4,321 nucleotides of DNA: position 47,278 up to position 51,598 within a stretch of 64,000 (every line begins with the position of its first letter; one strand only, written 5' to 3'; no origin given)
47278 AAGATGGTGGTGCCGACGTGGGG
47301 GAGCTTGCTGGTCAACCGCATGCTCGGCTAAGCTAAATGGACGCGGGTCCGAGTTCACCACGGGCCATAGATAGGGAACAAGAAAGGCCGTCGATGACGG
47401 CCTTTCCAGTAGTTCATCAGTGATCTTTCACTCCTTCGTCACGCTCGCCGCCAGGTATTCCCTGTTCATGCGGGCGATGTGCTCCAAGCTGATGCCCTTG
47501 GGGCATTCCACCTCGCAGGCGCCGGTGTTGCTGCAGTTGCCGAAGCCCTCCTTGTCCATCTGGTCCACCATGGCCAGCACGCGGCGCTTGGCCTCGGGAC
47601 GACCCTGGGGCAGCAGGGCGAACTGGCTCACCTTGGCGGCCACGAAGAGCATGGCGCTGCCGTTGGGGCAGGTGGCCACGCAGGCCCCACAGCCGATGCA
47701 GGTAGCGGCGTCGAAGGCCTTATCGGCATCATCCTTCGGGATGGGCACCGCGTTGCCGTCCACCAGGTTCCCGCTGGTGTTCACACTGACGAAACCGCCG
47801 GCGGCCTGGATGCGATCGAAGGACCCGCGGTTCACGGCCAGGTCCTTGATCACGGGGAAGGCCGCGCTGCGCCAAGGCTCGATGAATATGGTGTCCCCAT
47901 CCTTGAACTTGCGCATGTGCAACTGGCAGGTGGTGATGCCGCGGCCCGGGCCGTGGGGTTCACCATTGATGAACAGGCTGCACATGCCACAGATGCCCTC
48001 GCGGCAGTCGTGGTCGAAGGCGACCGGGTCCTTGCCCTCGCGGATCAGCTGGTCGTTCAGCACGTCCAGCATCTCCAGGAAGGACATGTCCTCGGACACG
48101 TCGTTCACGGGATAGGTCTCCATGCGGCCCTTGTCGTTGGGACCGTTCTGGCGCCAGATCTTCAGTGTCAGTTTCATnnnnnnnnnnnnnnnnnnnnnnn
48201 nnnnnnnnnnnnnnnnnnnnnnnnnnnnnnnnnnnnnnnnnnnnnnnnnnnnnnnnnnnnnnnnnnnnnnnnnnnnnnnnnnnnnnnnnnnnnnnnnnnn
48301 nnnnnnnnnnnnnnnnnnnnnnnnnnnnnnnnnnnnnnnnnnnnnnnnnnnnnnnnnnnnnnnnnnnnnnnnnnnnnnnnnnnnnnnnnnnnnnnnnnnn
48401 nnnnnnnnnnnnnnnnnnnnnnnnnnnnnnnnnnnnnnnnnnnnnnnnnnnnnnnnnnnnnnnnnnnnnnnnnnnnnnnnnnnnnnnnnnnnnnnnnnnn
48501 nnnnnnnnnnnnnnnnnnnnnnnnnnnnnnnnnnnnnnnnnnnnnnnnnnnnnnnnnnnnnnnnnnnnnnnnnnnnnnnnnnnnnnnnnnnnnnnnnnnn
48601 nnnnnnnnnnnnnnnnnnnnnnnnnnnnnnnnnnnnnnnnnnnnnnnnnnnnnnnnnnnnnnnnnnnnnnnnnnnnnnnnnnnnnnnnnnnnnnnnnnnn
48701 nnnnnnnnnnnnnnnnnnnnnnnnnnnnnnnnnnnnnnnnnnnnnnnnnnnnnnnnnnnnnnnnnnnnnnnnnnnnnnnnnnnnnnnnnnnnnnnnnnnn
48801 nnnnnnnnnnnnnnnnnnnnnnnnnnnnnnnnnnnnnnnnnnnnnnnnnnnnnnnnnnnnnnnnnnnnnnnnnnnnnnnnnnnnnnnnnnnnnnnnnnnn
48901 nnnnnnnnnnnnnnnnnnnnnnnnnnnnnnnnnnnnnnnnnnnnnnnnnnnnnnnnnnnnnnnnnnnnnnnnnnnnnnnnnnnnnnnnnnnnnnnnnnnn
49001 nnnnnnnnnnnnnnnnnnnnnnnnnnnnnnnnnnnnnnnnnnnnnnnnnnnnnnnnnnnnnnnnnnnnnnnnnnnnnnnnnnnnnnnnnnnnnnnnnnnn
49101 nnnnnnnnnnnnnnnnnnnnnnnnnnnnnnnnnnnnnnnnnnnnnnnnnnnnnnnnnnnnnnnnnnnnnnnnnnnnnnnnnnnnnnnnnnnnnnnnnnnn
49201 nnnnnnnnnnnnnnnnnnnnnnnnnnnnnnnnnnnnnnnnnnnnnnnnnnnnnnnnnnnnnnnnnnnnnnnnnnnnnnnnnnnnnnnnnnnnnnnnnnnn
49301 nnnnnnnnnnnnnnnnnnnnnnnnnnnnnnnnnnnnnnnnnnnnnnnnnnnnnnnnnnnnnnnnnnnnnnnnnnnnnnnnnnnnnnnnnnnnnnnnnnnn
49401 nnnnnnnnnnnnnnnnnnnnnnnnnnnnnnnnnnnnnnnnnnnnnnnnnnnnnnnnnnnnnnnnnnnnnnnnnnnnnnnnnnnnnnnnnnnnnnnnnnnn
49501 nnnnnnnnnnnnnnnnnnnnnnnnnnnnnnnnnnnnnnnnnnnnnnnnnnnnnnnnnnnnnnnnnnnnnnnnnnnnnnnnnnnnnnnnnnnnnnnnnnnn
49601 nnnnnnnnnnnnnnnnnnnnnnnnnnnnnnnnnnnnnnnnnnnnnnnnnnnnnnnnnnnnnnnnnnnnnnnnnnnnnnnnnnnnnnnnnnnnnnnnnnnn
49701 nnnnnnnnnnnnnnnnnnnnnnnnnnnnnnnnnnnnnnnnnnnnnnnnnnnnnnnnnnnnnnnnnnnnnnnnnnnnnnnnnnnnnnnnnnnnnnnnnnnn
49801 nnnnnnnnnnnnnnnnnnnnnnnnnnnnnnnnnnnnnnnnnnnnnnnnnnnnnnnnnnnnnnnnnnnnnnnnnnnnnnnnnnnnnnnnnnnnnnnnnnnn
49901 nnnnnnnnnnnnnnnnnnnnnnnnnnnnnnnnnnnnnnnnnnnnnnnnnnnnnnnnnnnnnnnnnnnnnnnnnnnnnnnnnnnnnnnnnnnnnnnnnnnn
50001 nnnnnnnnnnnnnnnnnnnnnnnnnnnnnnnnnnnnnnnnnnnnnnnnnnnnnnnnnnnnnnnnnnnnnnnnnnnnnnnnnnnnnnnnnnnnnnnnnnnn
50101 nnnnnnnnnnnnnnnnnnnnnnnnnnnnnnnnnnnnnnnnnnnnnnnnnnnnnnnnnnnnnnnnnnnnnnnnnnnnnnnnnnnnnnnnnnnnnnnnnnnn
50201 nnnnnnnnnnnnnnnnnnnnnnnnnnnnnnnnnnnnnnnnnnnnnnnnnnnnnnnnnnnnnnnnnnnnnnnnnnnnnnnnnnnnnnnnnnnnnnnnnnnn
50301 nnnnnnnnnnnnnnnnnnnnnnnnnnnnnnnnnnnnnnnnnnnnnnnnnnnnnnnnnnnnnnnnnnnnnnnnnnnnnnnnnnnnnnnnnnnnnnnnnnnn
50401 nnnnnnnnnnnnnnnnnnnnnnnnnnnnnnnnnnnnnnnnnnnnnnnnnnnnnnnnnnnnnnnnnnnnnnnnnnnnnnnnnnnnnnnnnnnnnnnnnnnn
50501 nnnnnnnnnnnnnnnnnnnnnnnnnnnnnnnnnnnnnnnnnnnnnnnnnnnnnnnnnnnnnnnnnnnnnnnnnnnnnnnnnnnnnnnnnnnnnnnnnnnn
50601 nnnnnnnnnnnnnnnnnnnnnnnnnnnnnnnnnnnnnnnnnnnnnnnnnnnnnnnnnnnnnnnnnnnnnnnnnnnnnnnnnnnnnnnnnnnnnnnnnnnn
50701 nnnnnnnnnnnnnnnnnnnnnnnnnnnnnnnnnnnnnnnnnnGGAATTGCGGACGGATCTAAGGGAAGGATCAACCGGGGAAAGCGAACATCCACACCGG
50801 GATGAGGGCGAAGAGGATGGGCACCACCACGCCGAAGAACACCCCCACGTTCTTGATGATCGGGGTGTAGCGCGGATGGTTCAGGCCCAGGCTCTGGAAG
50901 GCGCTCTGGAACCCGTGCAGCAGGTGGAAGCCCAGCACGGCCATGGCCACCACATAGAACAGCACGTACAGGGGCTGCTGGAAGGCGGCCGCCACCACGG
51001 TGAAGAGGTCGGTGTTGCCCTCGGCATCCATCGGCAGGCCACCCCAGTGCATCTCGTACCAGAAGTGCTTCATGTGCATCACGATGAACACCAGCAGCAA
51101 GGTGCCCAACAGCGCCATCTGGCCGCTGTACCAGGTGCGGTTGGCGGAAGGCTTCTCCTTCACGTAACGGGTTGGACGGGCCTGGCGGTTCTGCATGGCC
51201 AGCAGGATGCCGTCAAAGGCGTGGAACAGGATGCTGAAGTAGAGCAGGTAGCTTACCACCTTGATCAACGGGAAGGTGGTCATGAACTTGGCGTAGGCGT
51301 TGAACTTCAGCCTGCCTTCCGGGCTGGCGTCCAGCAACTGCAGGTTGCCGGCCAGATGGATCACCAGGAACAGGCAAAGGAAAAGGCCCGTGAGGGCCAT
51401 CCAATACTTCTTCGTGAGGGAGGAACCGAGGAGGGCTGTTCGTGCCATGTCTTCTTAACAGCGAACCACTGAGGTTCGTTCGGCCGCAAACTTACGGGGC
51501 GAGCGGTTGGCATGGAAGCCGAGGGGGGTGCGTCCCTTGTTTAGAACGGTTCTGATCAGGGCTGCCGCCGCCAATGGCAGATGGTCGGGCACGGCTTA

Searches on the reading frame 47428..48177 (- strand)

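Call 9: search_protein_families(library=pfam, proteins=[window:47428-48177:-], max_evalue=0.001)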
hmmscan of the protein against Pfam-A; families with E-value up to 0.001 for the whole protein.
window:47428-48177:- (249 aa): 12 families
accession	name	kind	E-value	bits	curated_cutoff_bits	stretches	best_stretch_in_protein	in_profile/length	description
PF13085.11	Fer2_3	-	5.8e-23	81.4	27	1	4-120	1-105/107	2Fe-2S iron-sulfur cluster binding domain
PF13183.11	Fer4_8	-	3.2e-10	40.9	27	1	157-229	2-68/68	4Fe-4S dicluster domain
PF12838.12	Fer4_7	-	2.2e-08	34.9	27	1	159-229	1-52/52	4Fe-4S dicluster domain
PF13237.11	Fer4_10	-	1.1e-07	32.1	25.5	1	155-226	4-53/53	4Fe-4S dicluster domain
PF13187.11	Fer4_9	-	3.1e-07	30.7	27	1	154-173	34-50/52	4Fe-4S dicluster domain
PF13534.11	Fer4_17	-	1.7e-06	28.9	22.2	1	160-230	2-61/61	4Fe-4S dicluster domain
PF00037.32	Fer4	-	1.7e-05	24.9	21.1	1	155-173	3-21/24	4Fe-4S binding domain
PF12837.12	Fer4_6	-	2.5e-05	24.5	25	1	154-173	3-22/24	4Fe-4S binding domain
PF12797.12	Fer4_2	-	6.4e-05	23.1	24.5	1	154-171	4-21/22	4Fe-4S binding domain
PF13746.11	Fer4_18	-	0.00027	21.6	27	0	150-173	51-74/114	4Fe-4S dicluster domain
PF17179.9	Fer4_22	-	0.00076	20.7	27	0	152-172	73-93/95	4Fe-4S dicluster domain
PF12800.12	Fer4_4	-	0.00098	19.7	24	1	158-173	2-17/17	4Fe-4S binding domain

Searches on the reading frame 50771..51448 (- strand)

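Call 25: search_protein_families(library=pfam, proteins=[window:50771-51448:-], max_evalue=0.0001)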
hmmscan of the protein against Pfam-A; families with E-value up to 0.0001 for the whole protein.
window:50771-51448:- (225 aa): 0 families

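Call 26: search_protein_families(library=ncbifam, proteins=[window:50771-51448:-], max_evalue=0.001)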
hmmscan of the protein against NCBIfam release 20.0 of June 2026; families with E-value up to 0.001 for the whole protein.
window:50771-51448:- (225 aa): 2 families
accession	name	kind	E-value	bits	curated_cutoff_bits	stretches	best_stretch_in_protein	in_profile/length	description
TIGR02046.1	sdhC_b558_fam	subfamily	4.9e-49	166.8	96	1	9-220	1-207/212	succinate dehydrogenase (or fumarate reductase) cytochrome b subunit, b558 family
TIGR02970.1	succ_dehyd_cytB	equivalog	1.6e-05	25.1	52.3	0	19-81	26-83/120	succinate dehydrogenase, cytochrome b556 subunit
